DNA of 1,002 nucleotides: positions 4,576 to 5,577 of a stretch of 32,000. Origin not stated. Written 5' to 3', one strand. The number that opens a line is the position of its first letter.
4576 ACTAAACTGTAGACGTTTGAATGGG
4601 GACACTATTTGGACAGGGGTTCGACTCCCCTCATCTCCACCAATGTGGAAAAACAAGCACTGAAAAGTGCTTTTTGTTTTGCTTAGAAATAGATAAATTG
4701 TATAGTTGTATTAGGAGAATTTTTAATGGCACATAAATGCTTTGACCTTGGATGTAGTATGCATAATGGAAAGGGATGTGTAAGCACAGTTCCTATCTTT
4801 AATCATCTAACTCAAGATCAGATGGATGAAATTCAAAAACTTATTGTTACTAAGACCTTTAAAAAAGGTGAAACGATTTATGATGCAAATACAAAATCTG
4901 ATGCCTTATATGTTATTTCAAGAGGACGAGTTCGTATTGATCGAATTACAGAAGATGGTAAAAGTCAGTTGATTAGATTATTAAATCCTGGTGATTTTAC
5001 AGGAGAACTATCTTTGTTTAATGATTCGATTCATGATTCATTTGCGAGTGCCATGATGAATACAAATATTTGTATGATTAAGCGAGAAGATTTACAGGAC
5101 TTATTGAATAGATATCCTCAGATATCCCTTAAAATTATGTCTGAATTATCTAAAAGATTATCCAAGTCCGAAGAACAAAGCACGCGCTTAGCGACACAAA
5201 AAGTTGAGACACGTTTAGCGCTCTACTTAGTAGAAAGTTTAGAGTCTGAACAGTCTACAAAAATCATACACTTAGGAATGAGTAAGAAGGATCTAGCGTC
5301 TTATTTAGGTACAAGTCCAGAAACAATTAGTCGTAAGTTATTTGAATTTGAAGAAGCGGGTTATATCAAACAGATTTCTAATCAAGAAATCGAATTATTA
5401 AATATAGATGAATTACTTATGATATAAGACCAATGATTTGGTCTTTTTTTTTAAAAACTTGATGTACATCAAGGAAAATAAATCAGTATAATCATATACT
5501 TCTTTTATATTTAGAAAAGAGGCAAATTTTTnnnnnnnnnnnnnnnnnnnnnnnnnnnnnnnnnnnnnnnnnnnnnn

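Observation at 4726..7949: FNR-type regulator and a perfect FNR box controlling a RIC-like / P1B-ATPase / HMA-protein operon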

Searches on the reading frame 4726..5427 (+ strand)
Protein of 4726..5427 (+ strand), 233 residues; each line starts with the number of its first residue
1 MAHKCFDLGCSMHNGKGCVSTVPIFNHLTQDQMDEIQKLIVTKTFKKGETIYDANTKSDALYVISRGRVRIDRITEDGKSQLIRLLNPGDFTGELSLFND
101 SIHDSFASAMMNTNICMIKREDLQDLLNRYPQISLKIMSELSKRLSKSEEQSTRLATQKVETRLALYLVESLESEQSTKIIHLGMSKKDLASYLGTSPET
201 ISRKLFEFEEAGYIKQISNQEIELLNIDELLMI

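Call 3: search_protein_families(library=pfam, proteins=[window:4726-5427:+], max_evalue=0.01)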
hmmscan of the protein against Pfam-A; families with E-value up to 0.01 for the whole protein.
window:4726-5427:+ (233 aa): 7 families
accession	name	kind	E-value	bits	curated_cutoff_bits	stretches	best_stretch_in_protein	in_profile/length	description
PF00027.35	cNMP_binding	-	1.5e-20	73.4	27.5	1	43-130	2-89/89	Cyclic nucleotide-binding domain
PF13545.12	HTH_Crp_2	-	1.4e-15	57.4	27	1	163-231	2-68/70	Crp-like helix-turn-helix domain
PF00325.26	Crp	-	2.7e-05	24.2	21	1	183-214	1-32/32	Bacterial regulatory proteins, crp family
PF01381.28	HTH_3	-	0.00083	19.8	23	0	182-203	7-28/55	Helix-turn-helix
PF13412.12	HTH_24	-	0.0011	19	21.9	1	184-215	17-48/48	Winged helix-turn-helix DNA-binding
PF01047.28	MarR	-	0.0042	17.4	24.6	0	184-216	17-49/59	MarR family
PF13936.12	HTH_38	-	0.0068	16.6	27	0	184-204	20-40/44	Helix-turn-helix domain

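Call 4: search_protein_families(library=ncbifam, proteins=[window:4726-5427:+], max_evalue=0.01)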
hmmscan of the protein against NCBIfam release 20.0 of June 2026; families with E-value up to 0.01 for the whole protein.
window:4726-5427:+ (233 aa): 15 families
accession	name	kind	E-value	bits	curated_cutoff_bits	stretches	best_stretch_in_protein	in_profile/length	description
NF008365.0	PRK11161.1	subfamily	9.2e-25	87.3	228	1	7-231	13-240/250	fumarate/nitrate reduction transcriptional regulator Fnr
NF050806.1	TransRegFixKCaul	equivalog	1.2e-21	76.9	300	1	41-226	24-206/215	transcriptional regulator FixK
NF006901.0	PRK09392.1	equivalog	3.2e-21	75.7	211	1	19-226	9-213/236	transcriptional activator FtrB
NF008732.0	PRK11753.1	equivalog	2e-20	73.2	266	1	30-215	13-202/214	cAMP-activated global transcriptional regulator CRP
NF010499.0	PRK13918.1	equivalog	1.3e-17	64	274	1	36-216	8-184/205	CRP/FNR family transcriptional regulator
NF045989.1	TransRegFnrLRhodb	equivalog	4.2e-17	62.2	300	1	26-231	22-232/245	transcriptional regulator FnrL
NF052518.1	TransRegLdrP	equivalog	1.4e-12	48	300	1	43-229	2-183/195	transcriptional regulator LdrP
NF041163.2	encap_f2b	equivalog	1.5e-11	44.1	400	1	22-151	76-206/450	family 2B encapsulin nanocompartment shell protein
TIGR03697.1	NtcA_cyano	equivalog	4e-11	43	244.95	1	48-224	1-182/193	global nitrogen regulator NtcA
NF050815.1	TransActFtrBCaul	equivalog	4.6e-11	42.4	300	1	19-207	11-198/251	transcriptional activator FtrB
NF007707.0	PRK10402.1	subfamily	1.7e-09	37.6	180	1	35-214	26-199/226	transcriptional regulator YeiL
NF053664.1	TransRegPtrACyano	equivalog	1.9e-09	37.1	300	1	59-222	28-188/196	Crp/Fnr family transcriptional regulator PtrA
TIGR03896.1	cyc_nuc_ocin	subfamily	1.4e-06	27.9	161.05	1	24-176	145-293/317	bacteriocin-type transport-associated protein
NF058543.1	ActPatMycb56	equivalog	9.8e-05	21.3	460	1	24-145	3-122/317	acetyltransferase Pat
TIGR01884.1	cas_HTH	subfamily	0.00058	19.3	60.2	1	184-219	155-191/202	CRISPR-associated CARF protein Csa3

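Call 10: find_homologous_proteins(query=window:4726-5424:+)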
Query window:4726-5424:+ (233 aa): 1167 proteins with E <= 0.001 among 1398 candidates; the best 120 are listed.
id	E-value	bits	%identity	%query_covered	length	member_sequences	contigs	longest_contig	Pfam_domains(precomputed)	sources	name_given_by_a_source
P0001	8.5e-146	501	100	100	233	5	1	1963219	PF13545.13,PF00027.36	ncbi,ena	-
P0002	1.1e-127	442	88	100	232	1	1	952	PF13545.13,PF00027.36,PF00325.27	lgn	-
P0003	6.4e-104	364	73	97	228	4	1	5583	PF13545.13,PF00027.36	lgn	-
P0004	3.6e-88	313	63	96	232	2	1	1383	PF13545.13,PF00027.36,PF00325.27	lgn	-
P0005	8.4e-87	308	64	94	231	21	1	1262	PF13545.13,PF00027.36,PF00325.27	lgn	-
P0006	1.7e-86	307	63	94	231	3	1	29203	PF13545.13,PF00027.36,PF00325.27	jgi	jgi:CRP/FNR family transcriptional regulator, anaerobic regulatory protein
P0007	6.2e-86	306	61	96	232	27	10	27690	PF13545.13,PF00027.36,PF00325.27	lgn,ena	-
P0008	1.6e-85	304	62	98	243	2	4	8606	PF13545.13,PF00027.36,PF00325.27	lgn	-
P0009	3.6e-85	303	62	96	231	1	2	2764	PF13545.13,PF00027.36,PF00325.27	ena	-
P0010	5.7e-85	302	62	96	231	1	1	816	PF13545.13,PF00027.36,PF00325.27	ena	-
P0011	8.8e-85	302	62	96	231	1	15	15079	PF13545.13,PF00027.36,PF00325.27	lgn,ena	-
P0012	8.8e-85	302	62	96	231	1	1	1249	PF13545.13,PF00027.36,PF00325.27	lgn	-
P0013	9.7e-85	302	62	96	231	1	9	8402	PF13545.13,PF00027.36,PF00325.27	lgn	-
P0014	1.2e-84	301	62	96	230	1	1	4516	PF13545.13,PF00027.36,PF00325.27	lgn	-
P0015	1.2e-84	301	60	100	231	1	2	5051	PF13545.13,PF00027.36,PF00325.27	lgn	-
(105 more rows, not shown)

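Call 13: find_related_loci(query=A1, collection=genome_contigs, flank=6000)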
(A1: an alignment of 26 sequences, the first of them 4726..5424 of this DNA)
Query A1 (233 aa) in genome_contigs; peptide patterns used: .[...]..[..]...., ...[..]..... (x = any residue, [..] = any of these).
599 stretches matched a pattern (row limit reached: there are more); 562 encode a relative of the query (tblastn E <= 1e-3); the best 80 are kept; 80 distinct loci.
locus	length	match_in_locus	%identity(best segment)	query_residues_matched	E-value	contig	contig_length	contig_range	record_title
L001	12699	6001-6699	89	1-233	3e-138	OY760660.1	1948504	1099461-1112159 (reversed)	MAG: Erysipelotrichaceae bacterium isolate c7340cc5-1f84-471e-8e8a-bd11882d2f9e genome assembly, chromosome: 1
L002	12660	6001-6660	61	14-233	2e-91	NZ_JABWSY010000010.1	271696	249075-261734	Bacillus sp. EB106-08-02-XG196 NODE_10_length_271696_cov_103.226501, whole genome shotgun sequence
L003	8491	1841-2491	61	10-228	4e-91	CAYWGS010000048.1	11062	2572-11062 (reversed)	MAG TPA_asm: uncultured Erysipelotrichaceae bacterium isolate binchicken_co263_333 genome assembly, contig: NODE_5492_le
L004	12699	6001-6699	57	2-233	5e-88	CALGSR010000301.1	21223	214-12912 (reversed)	MAG TPA_asm: uncultured Bacillus sp. isolate SRR1562008_bin.26_CONCOCT_v1.1_MAG genome assembly, contig: ERZ724040.1877,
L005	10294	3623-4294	58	10-233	8e-88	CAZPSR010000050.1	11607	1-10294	MAG TPA_asm: uncultured Syntrophomonas sp. isolate binchicken_co157_87 genome assembly, contig: NODE_13490_length_11607_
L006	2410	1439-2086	59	18-233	2e-89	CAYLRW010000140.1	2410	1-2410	MAG TPA_asm: uncultured Acidaminococcales bacterium isolate binchicken_co41_308 genome assembly, contig: NODE_61201_leng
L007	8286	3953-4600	59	18-233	2e-86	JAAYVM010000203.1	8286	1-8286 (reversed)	MAG: Acholeplasmataceae bacterium isolate AS27yjCOA_58 190471_AS27, whole genome shotgun sequence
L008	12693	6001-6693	55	9-233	3e-86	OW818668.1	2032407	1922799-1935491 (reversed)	metagenome genome assembly, chromosome: 1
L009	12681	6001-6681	55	7-233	7e-86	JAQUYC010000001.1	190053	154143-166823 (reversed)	MAG: Eubacteriales bacterium isolate STD2_228 NODE_136_length_190053_cov_6.432842_Sandtown_D2, whole genome shotgun sequ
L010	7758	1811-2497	56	3-233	6e-86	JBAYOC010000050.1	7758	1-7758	MAG: Anaerovoracaceae bacterium isolate SO_2016_LW2_103 scaffold21044_LW138R_2016, whole genome shotgun sequence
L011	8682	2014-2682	58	10-232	1e-85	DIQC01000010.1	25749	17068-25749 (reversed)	MAG TPA_asm: Thermacetogenium sp. UBA5472 UBA5472_contig_16712, whole genome shotgun sequence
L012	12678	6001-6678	56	10-233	2e-85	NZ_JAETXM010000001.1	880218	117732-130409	Bacillus sp. V3B ENGS201_contig_1, whole genome shotgun sequence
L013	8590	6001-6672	56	10-233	1e-85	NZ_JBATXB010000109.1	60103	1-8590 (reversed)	MAG: Carnobacterium sp. isolate MFD12162_ilm_asm_bin23 k127_204988, whole genome shotgun sequence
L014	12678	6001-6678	58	3-233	3e-85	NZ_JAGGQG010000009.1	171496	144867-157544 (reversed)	Bacillus sp. ISL-18 ISL18_10, whole genome shotgun sequence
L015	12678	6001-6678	57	9-233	9e-87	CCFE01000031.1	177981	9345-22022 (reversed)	Bacillus rubiinfantis genome assembly., contig: contig00031, whole genome shotgun sequence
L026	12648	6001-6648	58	18-233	4e-84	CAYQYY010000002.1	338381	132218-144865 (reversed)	MAG TPA_asm: uncultured Clostridia bacterium isolate binchicken_co104_62 genome assembly, contig: NODE_16_length_338381_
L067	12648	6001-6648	55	18-233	2e-81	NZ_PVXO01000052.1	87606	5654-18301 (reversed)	Clostridium liquoris strain DSM 100320 CLLI_contig000052, whole genome shotgun sequence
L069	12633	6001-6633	57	13-225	7e-81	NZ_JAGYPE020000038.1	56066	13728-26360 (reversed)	Neobacillus citreus strain FJAT-50051 scaffold38, whole genome shotgun sequence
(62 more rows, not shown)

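Call 25: list_cluster_members(proteins=[window:4726-5424:+, window:5532-5822:+, window:5833-7692:+, window:7692-7916:+])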
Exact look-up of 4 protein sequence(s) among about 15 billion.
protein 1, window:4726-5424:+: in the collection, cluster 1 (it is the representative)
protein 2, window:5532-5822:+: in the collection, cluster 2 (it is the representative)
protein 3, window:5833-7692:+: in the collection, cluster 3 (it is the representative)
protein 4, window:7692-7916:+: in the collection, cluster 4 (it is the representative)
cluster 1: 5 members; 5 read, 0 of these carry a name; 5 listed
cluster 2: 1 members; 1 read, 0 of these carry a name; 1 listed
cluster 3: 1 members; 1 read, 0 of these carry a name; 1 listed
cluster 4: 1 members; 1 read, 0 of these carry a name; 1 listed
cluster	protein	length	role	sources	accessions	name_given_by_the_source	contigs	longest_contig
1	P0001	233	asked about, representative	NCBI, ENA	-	-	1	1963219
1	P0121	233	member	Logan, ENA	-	-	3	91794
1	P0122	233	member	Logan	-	-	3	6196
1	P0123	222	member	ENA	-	-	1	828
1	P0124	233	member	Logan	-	-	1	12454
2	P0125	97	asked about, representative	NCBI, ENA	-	-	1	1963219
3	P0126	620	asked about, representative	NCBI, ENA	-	-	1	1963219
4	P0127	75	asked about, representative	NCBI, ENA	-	-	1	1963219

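Call 31: search_solved_structures(query=A1, max_evalue=0.00001)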
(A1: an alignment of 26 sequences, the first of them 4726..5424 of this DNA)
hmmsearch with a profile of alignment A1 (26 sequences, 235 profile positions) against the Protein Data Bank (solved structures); distinct sequences matched with E-value up to 0.00001: 137 (the best 60 are shown).
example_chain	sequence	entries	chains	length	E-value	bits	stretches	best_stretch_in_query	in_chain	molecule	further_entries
9ya0_MA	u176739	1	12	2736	7.3e-34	120.5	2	21-129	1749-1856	PCR12, TGME49_219070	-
9qlt_A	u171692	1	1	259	1e-28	103.7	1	9-232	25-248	FNR type regulator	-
5cvr_A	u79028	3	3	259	2.9e-28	102.2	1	9-232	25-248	FNR type regulator | FNR regulator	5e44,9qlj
9qll_A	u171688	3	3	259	2.9e-28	102.2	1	9-232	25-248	FNR type regulator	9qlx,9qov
9qmc_A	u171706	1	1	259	4.1e-28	101.7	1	19-232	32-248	FNR type regulator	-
8qto_A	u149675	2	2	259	4.2e-28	101.6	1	17-232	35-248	FNR type regulator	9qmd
9qly_A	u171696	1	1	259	4.4e-28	101.6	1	9-232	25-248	FNR type regulator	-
3i54_A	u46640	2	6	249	4.4e-26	95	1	14-221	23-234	Transcriptional regulator, Crp/Fnr family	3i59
3d0s_A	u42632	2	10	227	8.3e-26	94.1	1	21-221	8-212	TRANSCRIPTIONAL REGULATORY PROTEIN | PROBABLE TRANSCRIPTIONAL REGULATORY PROTEIN (PROBABLY CRP/ FNR-FAMILY)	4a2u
3mzh_A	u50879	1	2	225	1e-25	93.9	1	21-221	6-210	PROBABLE TRANSCRIPTIONAL REGULATORY PROTEIN (PROBABLY CRP/FNR-FAMILY)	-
3h3u_A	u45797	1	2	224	1.2e-25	93.7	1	23-221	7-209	PROBABLE TRANSCRIPTIONAL REGULATORY PROTEIN (PROBABLY CRP/FNR-FAMILY)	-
3r6s_A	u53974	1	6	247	1.3e-25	93.5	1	14-232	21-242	transcription regulator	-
4byy_A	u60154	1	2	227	3.1e-25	92.3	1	21-232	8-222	TRANSCRIPTIONAL REGULATOR, CRP/FNR FAMILY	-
4cyd_A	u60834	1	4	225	3.5e-25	92.1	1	21-232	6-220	PROBABLE TRANSCRIPTION REGULATOR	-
5kbf_A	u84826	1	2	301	9.7e-25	90.6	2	20-127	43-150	CAMP-dependent protein kinase regulatory subunit, putative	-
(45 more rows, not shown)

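Call 42: search_dna_similar(query=window:4726-5424:+, collection=plasmids, mode=protein, max_evalue=1e-20, max_rows=25)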
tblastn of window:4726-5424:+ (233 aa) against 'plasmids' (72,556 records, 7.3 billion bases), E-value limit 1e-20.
Records with a match: 478; places in all: 509; records where one place covers at least 80% of the query: 471.
Best place of each record, by identity: <60% 478.
By first word of the organism name: Enterococcus 246; Lactococcus 78; Leuconostoc 36; Listeria 26; Ligilactobacillus 23; Bacillus 21; Weissella 13; Staphylococcus 10; Lactiplantibacillus 4; Carnobacterium 3; and 10 more.
By predicted mobility (MOB-suite, as given by PLSDB): mobilizable 193; conjugative 179; non-mobilizable 106.
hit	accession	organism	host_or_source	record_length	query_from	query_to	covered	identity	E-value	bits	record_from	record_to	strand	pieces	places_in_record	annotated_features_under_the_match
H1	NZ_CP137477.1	Enterococcus faecium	Chicken,feces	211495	17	232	93%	50.0%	7e-61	213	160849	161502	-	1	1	Crp/Fnr family transcriptional regulator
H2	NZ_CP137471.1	Enterococcus faecium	Chicken,feces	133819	17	232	93%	49.5%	4e-60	211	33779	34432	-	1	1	Crp/Fnr family transcriptional regulator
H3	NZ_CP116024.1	Enterococcus faecium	culture,sewage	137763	17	232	93%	49.5%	4e-60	211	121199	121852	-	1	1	Crp/Fnr family transcriptional regulator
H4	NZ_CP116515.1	Enterococcus faecium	Bos taurus,whole organism,fecal sample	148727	17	232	93%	49.5%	4e-60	211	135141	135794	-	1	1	Crp/Fnr family transcriptional regulator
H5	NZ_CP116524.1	Enterococcus faecium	Bos taurus,whole organism,fecal sample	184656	17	232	93%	49.5%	4e-60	211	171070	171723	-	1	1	Crp/Fnr family transcriptional regulator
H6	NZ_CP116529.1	Enterococcus faecium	Bos taurus,whole organism,fecal sample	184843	17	232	93%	49.5%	4e-60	211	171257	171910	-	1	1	Crp/Fnr family transcriptional regulator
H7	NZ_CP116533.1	Enterococcus faecium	Bos taurus,whole organism,fecal sample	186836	17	232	93%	49.5%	4e-60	211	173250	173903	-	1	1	Crp/Fnr family transcriptional regulator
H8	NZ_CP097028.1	Enterococcus faecium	whole organism,pet food (BARF)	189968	17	232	93%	49.5%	4e-60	211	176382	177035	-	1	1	Crp/Fnr family transcriptional regulator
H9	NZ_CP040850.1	Enterococcus faecium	chicken,young chicken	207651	17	232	93%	49.5%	4e-60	211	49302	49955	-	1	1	Crp/Fnr family transcriptional regulator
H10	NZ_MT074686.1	Enterococcus faecium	-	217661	17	232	93%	49.5%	4e-60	211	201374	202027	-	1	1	Crp/Fnr family transcriptional regulator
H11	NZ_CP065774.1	Enterococcus faecium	Homo sapiens,urine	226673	17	232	93%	49.5%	4e-60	211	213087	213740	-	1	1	Crp/Fnr family transcriptional regulator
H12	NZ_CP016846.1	Carnobacterium maltaromaticum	cell culture,poultry meat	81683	17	232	93%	49.5%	4e-60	211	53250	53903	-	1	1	Crp/Fnr family transcriptional regulator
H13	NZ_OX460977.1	Carnobacterium maltaromaticum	bacterial strain isolated from smoked ...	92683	17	232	93%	49.5%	4e-60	211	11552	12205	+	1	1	Crp/Fnr family transcriptional regulator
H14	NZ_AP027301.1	Enterococcus hirae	Bacteria,excrement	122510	17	232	93%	49.5%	4e-60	211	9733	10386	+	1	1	Crp/Fnr family transcriptional regulator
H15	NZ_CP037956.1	Enterococcus hirae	fecal sample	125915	17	232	93%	49.5%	4e-60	211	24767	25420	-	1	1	Crp/Fnr family transcriptional regulator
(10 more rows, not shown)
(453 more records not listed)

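Call 43: get_annotated_region(hit=H1, flank=6000)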
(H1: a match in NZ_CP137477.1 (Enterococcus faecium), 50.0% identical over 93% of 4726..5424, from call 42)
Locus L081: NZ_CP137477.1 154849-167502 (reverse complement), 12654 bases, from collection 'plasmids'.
description: Enterococcus faecium strain HMC8C-1 plasmid pHMC8C-1-optrA, complete sequence
organism: Enterococcus faecium (NCBI taxid 1352)
taxonomy: Bacteria; Bacillota; Bacilli; Lactobacillales; Enterococcaceae; Enterococcus; Enterococcus faecium
host: -; source: Chicken,feces; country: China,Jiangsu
typing (MOB-suite, as given by PLSDB): conjugative; replicon rep_cluster_893; relaxase MOBP; mating-pair formation MPF_T
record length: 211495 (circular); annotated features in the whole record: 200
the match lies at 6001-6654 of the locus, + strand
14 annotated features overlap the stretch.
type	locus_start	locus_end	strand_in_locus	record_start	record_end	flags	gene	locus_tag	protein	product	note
CDS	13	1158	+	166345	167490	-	dgoD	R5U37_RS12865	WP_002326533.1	galactonate dehydratase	GO:0009063 - amino acid catabolic process [Evidence IEA]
CDS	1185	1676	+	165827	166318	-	-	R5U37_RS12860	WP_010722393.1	hypothetical protein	-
CDS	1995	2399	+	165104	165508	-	tnpA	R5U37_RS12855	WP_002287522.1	IS200/IS605-like element ISEfa4 family transposase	GO:0006313 - DNA transposition [Evidence IEA]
CDS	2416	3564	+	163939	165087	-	tnpB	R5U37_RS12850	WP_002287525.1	IS200/IS605 family element RNA-guided endonuclease TnpB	-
CDS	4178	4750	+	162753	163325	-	-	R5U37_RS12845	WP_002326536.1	DNA starvation/stationary phase protection protein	-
CDS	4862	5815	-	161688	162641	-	-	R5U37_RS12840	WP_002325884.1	IS30 family transposase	-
CDS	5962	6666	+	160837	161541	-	-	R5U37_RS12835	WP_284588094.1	Crp/Fnr family transcriptional regulator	GO:0006355 - regulation of DNA-templated transcription [Evidence IEA]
CDS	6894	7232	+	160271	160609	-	-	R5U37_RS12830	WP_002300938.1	hypothetical protein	-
CDS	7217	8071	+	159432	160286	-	lgt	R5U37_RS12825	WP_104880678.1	prolipoprotein diacylglyceryl transferase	GO:0009249 - protein lipoylation [Evidence IEA]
CDS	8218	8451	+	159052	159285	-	-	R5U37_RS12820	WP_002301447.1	heavy-metal-associated domain-containing protein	-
CDS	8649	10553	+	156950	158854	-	-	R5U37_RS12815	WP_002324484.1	heavy metal translocating P-type ATPase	-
CDS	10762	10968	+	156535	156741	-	-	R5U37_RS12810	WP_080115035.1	type II toxin-antitoxin system RelE/ParE family toxin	-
CDS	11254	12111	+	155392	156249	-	-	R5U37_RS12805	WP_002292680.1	ParA family protein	-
CDS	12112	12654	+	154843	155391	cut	-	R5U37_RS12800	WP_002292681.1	hypothetical protein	-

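Call 45: search_dna_similar(query=window:4726-5424:+, collection=plasmids, mode=protein, max_evalue=1e-20, max_rows=60, rows=spread)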
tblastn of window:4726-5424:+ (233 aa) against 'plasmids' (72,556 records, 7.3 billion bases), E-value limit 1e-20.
Records with a match: 478; places in all: 509; records where one place covers at least 80% of the query: 471.
Best place of each record, by identity: <60% 478.
By first word of the organism name: Enterococcus 246; Lactococcus 78; Leuconostoc 36; Listeria 26; Ligilactobacillus 23; Bacillus 21; Weissella 13; Staphylococcus 10; Lactiplantibacillus 4; Carnobacterium 3; and 10 more.
By predicted mobility (MOB-suite, as given by PLSDB): mobilizable 193; conjugative 179; non-mobilizable 106.
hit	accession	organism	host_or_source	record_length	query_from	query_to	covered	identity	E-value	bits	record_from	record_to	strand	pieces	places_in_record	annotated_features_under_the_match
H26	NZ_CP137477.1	Enterococcus faecium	Chicken,feces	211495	17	232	93%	50.0%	7e-61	213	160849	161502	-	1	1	Crp/Fnr family transcriptional regulator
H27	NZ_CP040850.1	Enterococcus faecium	chicken,young chicken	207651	17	232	93%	49.5%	4e-60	211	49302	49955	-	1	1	Crp/Fnr family transcriptional regulator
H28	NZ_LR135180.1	Enterococcus faecium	-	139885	17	232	93%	49.5%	4e-60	211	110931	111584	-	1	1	Crp/Fnr family transcriptional regulator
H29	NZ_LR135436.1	Enterococcus faecium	-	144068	17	232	93%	49.5%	5e-60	210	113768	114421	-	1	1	Crp/Fnr family transcriptional regulator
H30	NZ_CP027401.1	Enterococcus faecium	Homo sapiens,blood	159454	17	232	93%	49.5%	5e-60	210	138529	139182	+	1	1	Crp/Fnr family transcriptional regulator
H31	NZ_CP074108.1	Enterococcus faecium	river surface water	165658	17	232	93%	49.5%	5e-60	210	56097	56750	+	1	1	Crp/Fnr family transcriptional regulator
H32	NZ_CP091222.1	Enterococcus faecium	Homo sapiens,whole organism,fecal sample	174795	17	232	93%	49.5%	5e-60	210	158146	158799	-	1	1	Crp/Fnr family transcriptional regulator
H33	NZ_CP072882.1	Enterococcus faecium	stream/river surface water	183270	17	232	93%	49.5%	5e-60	210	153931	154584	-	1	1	Crp/Fnr family transcriptional regulator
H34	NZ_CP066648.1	Enterococcus faecium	Homo sapiens,cell culture,rectal swab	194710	17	232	93%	49.5%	5e-60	210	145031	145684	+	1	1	Crp/Fnr family transcriptional regulator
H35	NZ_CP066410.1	Enterococcus faecium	Homo sapiens,cell culture,rectal swab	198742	17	232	93%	49.5%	5e-60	210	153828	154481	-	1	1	Crp/Fnr family transcriptional regulator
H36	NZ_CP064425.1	Enterococcus faecium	Homo sapiens,Rectal Swab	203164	17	232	93%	49.5%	5e-60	210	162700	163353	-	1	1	Crp/Fnr family transcriptional regulator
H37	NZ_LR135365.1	Enterococcus faecium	-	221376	17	232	93%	49.5%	5e-60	210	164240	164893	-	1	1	Crp/Fnr family transcriptional regulator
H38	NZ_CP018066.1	Enterococcus faecium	Homo sapiens,blood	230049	17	232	93%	49.5%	5e-60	210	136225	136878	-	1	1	Crp/Fnr family transcriptional regulator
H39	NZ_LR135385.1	Enterococcus faecium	-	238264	17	232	93%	49.5%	5e-60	210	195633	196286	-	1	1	Crp/Fnr family transcriptional regulator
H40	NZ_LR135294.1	Enterococcus faecium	-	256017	17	232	93%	49.5%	5e-60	210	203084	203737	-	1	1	Crp/Fnr family transcriptional regulator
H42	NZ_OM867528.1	Listeria monocytogenes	-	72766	17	232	93%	49.5%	6e-60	210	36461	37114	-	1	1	Crp/Fnr family transcriptional regulator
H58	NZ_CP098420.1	Enterococcus faecalis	Goose,mixed culture,Anal swab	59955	13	232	94%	42.9%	2e-51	186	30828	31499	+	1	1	Crp/Fnr family transcriptional regulator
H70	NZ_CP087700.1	Lactococcus lactis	Cell culture,Bryndza sheep milk cheese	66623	17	216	86%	40.6%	1e-36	143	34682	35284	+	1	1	Crp/Fnr family transcriptional regulator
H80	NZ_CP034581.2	Lactococcus lactis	Single cell,Dairy fermentation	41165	18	230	91%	32.9%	3e-32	130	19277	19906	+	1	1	Crp/Fnr family transcriptional regulator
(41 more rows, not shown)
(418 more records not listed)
